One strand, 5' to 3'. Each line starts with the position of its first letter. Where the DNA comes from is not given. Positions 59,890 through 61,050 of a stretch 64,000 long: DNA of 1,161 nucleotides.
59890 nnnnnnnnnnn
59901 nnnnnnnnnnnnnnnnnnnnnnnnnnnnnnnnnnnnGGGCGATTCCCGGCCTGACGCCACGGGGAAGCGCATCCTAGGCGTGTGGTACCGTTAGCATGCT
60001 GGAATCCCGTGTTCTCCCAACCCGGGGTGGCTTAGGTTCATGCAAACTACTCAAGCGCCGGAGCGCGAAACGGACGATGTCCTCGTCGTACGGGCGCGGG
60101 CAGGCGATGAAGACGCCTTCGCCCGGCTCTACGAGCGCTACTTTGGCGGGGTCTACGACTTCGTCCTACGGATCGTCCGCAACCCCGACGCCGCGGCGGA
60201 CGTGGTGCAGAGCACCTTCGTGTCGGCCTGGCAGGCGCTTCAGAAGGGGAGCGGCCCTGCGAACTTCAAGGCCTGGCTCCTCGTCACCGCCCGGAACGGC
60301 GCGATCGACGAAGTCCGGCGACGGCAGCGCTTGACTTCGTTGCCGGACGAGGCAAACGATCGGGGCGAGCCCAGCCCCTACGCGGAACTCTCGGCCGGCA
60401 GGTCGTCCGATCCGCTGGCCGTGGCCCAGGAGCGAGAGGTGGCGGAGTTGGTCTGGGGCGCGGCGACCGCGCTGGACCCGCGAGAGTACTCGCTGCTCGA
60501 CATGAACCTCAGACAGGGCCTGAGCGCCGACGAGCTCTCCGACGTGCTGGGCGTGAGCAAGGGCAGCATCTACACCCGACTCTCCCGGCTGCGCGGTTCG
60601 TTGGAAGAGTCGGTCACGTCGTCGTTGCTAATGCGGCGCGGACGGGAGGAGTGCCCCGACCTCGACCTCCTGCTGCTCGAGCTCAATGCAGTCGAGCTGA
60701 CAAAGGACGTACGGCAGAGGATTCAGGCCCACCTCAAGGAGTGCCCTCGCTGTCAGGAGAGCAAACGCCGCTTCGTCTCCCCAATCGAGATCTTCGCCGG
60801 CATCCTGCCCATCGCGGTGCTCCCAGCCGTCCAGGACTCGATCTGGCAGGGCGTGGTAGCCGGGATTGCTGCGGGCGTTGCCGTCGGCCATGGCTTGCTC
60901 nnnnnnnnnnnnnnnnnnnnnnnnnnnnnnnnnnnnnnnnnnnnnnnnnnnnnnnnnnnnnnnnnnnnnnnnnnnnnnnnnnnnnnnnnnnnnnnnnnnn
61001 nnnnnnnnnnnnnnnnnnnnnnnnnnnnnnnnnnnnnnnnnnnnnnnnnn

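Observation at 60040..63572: Tandem single-chain ECF sigma / anti-sigma fusions with a shared extracytoplasmic sensor domain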

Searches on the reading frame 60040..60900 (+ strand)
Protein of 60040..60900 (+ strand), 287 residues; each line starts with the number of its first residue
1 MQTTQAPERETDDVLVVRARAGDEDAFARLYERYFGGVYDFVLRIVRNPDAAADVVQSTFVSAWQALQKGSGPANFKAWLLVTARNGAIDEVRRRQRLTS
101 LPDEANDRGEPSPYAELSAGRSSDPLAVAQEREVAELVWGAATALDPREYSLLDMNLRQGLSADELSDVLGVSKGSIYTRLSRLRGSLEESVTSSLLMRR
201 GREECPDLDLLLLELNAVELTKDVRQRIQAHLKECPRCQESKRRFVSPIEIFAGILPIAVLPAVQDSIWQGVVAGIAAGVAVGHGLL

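Call 28: search_solved_structures(query=window:60040-60900:+, max_evalue=0.01, show_alignments=2)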
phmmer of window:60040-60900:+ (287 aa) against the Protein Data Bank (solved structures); distinct sequences matched with E-value up to 0.01: 24.
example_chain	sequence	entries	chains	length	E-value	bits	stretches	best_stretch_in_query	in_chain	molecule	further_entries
1or7_A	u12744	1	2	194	2.3e-12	50.2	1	7-193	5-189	RNA polymerase sigma-E factor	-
6jbq_F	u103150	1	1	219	3.4e-12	49.7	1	7-193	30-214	ECF RNA polymerase sigma-E factor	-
7qh5_A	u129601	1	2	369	1e-11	48.1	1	19-189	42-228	RNA polymerase sigma factor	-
6dxo_A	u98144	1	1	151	4.6e-11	45.9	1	15-99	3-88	RNA polymerase ECF-subfamily sigma factor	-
5wuq_A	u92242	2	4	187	2.3e-10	43.6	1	18-190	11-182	ECF RNA polymerase sigma factor SigW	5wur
8z6g_B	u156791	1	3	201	2.8e-10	43.4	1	9-193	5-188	RNA polymerase sigma factor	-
6in7_B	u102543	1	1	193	3.4e-10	43.1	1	9-192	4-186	RNA polymerase sigma-H factor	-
4cxf_A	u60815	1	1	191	1.6e-09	40.9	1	10-189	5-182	RNA POLYMERASE SIGMA FACTOR CNRH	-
2mao_A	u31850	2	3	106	2.8e-09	40.1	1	8-99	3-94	RNA polymerase sigma factor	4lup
2map_A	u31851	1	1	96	4.4e-09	39.5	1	8-90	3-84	RNA polymerase sigma factor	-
6dv9_F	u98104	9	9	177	8.4e-09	38.5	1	20-182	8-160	ECF RNA polymerase sigma factor SigL | RNA polymerase sigma factor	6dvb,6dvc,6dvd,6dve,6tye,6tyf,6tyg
5zx2_F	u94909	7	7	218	1.5e-08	37.7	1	6-189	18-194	ECF RNA polymerase sigma factor SigH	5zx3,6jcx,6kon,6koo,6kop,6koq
6jcy_F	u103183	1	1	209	1.6e-08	37.6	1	6-128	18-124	ECF RNA polymerase sigma factor SigH,ECF RNA polymerase sigma factor SigE,ECF RNA polymera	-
9m9d_F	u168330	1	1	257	3.7e-08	36.4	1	28-190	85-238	ECF RNA polymerase sigma factor SigE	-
9m9e_F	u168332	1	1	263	4e-08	36.3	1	28-190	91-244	ECF RNA polymerase sigma factor SigE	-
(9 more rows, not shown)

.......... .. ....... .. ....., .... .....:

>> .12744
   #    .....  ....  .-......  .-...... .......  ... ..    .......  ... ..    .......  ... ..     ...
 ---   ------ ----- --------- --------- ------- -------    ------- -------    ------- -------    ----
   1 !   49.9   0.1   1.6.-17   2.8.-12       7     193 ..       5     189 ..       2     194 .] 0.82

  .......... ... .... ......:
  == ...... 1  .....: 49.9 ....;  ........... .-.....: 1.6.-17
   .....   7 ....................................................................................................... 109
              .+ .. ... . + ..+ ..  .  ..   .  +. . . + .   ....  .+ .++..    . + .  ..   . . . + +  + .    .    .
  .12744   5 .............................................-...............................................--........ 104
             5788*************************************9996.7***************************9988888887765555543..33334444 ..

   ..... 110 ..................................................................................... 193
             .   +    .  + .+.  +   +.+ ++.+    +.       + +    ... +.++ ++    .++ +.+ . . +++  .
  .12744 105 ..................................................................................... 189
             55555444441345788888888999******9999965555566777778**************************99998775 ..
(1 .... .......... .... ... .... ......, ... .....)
